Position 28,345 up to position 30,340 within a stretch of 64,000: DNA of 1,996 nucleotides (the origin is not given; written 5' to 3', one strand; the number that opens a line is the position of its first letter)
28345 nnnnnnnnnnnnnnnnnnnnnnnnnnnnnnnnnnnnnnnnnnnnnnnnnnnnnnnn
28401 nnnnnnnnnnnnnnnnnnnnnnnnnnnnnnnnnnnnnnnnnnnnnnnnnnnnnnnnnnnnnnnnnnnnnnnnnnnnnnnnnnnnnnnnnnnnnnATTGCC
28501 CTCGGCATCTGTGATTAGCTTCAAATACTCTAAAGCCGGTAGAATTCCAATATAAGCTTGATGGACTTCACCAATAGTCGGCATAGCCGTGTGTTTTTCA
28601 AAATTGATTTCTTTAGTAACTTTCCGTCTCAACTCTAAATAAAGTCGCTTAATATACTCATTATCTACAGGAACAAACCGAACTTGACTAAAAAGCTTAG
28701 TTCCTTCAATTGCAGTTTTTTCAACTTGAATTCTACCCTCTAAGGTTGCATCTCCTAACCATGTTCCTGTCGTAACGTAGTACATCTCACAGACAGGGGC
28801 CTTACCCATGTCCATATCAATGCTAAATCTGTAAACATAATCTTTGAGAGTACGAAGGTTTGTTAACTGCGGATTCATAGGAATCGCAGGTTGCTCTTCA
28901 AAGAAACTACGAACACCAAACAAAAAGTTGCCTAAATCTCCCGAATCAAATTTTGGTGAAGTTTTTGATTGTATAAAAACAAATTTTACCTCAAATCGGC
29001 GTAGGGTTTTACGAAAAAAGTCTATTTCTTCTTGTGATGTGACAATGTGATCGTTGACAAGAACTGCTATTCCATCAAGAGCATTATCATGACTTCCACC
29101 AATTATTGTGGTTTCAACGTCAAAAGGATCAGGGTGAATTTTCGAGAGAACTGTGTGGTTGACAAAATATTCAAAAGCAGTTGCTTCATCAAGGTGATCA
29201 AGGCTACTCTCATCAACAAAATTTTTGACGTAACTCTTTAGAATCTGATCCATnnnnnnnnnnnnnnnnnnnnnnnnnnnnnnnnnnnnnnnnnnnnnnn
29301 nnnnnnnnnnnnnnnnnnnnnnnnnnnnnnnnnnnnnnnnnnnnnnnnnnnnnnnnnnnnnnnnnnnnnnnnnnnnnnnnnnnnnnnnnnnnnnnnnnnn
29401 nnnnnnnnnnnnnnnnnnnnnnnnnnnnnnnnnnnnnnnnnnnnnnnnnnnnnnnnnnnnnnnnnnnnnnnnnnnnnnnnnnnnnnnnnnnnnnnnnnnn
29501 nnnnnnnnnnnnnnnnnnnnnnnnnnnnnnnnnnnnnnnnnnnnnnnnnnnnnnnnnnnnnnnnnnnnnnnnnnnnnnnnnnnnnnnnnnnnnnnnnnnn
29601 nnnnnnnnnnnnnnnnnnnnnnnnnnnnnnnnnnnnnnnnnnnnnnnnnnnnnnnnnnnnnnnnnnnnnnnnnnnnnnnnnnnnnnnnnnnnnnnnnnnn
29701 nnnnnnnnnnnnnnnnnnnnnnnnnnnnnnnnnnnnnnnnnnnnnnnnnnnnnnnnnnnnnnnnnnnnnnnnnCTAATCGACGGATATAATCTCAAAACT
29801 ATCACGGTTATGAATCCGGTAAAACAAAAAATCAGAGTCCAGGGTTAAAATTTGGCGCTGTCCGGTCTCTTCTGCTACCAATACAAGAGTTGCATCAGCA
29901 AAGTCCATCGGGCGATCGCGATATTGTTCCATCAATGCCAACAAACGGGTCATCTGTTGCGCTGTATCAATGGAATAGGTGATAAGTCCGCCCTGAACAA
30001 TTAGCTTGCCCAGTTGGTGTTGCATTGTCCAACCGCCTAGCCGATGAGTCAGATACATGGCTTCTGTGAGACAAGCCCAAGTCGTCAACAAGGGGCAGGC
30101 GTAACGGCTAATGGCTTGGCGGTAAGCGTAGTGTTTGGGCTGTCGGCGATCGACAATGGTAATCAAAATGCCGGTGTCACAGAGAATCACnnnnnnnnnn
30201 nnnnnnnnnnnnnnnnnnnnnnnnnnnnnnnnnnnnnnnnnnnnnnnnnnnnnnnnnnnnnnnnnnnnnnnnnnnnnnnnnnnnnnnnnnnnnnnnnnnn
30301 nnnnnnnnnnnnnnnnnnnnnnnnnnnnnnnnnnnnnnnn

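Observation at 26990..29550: Low-GC accessory island carrying an AIPR-like abortive-infection gene fused to a cold-shock domain and interrupted by one in-frame TAA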

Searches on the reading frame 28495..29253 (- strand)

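Call 72: search_protein_families(library=pfam, max_evalue=10, proteins=[window:28495-29253:-])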
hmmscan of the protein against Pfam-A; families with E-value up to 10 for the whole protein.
seq(253 aa): 2 families
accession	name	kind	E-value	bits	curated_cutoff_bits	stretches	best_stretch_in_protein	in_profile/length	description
PF20151.4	DUF6533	-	0.018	15.6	24.1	1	62-94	7-38/46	Family of unknown function (DUF6533)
PF02185.22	HR1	-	0.27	11.7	33.1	0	67-88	39-60/67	Hr1 repeat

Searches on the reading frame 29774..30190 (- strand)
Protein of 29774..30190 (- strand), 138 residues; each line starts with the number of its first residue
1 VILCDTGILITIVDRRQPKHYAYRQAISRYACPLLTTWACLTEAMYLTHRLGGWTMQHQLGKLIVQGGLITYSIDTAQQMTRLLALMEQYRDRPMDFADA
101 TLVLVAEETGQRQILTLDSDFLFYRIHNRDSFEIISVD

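Call 32: search_protein_families(library=pfam, proteins=[window:29774-30190:-], max_evalue=0.001)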
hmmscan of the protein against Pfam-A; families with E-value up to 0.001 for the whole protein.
window:29774-30190:- (138 aa): 1 family
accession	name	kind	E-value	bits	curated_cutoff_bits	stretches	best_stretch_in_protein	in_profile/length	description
PF01850.27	PIN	-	4.5e-08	34.2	23.6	1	2-121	1-114/120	PIN domain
